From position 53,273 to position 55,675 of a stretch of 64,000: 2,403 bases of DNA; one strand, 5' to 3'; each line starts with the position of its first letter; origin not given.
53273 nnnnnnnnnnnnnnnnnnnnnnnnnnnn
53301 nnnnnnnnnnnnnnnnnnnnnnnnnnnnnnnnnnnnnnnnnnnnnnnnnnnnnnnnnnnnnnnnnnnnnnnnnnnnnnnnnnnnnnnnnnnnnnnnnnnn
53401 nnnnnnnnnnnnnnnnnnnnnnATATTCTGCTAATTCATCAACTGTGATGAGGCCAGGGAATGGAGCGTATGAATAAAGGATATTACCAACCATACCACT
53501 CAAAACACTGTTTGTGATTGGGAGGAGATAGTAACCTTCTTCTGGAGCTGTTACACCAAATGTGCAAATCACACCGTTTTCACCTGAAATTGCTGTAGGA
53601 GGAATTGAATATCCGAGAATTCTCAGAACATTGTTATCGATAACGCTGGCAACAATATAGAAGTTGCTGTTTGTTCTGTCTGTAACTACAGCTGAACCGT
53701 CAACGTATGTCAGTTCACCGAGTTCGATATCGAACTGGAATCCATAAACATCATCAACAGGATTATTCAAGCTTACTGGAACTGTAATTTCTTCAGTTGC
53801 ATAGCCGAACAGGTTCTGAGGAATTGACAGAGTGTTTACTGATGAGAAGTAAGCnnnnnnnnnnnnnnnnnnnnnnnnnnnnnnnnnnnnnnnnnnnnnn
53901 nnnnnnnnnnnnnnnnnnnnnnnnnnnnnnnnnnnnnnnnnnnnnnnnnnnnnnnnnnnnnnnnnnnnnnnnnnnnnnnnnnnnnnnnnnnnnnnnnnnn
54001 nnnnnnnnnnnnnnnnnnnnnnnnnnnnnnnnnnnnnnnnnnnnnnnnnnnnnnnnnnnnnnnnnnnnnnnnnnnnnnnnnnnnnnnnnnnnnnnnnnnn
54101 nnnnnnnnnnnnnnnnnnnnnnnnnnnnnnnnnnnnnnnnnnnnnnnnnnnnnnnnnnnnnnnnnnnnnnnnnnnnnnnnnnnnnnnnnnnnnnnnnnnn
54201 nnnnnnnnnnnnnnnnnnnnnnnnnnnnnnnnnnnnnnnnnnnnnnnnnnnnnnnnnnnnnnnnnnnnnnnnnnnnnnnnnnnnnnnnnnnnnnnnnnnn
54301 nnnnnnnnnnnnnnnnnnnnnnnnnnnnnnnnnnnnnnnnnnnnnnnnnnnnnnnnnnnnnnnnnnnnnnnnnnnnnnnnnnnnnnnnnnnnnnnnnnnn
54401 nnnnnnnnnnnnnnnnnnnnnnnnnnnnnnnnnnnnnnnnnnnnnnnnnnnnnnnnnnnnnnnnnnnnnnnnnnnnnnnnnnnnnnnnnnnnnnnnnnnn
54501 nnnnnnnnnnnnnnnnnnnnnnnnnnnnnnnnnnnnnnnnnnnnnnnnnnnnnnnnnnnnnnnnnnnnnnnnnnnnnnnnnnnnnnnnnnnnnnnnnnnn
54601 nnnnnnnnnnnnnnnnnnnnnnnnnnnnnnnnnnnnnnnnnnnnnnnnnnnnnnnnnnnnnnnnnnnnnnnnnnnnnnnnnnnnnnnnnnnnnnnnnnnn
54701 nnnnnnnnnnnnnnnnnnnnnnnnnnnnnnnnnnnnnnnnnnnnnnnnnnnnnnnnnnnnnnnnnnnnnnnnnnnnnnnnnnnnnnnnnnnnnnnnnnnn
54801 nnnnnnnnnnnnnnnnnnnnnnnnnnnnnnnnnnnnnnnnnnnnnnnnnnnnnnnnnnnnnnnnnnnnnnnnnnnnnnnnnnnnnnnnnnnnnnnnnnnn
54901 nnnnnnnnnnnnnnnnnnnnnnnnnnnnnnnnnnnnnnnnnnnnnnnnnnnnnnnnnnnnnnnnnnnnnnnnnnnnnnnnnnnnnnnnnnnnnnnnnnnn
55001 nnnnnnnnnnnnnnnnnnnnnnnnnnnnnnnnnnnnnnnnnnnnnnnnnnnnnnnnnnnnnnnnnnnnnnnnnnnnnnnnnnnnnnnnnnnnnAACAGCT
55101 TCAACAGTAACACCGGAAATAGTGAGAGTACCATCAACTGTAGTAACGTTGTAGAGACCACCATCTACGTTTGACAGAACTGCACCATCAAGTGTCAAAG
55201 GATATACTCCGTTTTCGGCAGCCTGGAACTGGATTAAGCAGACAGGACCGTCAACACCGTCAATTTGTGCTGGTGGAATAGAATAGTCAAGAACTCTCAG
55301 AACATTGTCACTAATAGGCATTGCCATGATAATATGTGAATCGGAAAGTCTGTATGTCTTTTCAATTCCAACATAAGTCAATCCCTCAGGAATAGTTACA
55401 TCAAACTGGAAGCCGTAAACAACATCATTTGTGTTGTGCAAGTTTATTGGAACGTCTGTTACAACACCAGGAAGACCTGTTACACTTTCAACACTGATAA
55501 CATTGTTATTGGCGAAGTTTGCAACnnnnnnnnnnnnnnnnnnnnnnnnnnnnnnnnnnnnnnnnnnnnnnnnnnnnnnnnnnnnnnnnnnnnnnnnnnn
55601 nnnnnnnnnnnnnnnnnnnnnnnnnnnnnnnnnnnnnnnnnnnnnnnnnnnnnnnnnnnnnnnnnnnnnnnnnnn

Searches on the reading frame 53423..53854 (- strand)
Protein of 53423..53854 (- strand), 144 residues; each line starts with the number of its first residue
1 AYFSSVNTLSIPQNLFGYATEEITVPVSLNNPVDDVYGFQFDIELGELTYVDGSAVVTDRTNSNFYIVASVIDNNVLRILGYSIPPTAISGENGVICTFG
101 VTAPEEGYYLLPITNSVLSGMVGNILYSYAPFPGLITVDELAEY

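Call 55: search_protein_families(library=pfam, proteins=[window:53423-53854:-], max_evalue=10)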
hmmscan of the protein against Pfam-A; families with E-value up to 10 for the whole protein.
window:53423-53854:- (144 aa): 1 family
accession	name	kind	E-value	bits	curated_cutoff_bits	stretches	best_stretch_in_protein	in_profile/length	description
PF00963.24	Cohesin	-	1.2e-05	26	24.1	1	18-107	11-105/139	Cohesin domain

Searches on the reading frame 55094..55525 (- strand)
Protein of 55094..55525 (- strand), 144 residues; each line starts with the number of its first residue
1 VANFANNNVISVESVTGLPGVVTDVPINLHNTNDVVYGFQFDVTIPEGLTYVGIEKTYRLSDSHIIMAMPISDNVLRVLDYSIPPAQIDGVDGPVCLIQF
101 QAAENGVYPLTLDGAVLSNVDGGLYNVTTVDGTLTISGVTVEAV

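Call 55: search_protein_families(library=pfam, proteins=[window:55094-55525:-], max_evalue=10)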
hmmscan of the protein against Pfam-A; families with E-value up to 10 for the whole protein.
window:55094-55525:- (144 aa): 2 families
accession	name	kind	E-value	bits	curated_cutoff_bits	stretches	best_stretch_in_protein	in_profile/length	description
PF00963.24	Cohesin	-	2.4e-06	28.2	24.1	1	10-136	3-139/139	Cohesin domain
PF20805.3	Integrin_A_Ig_2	-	0.24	11.7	24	1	24-56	35-67/145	Integrin alpha Ig-like domain 2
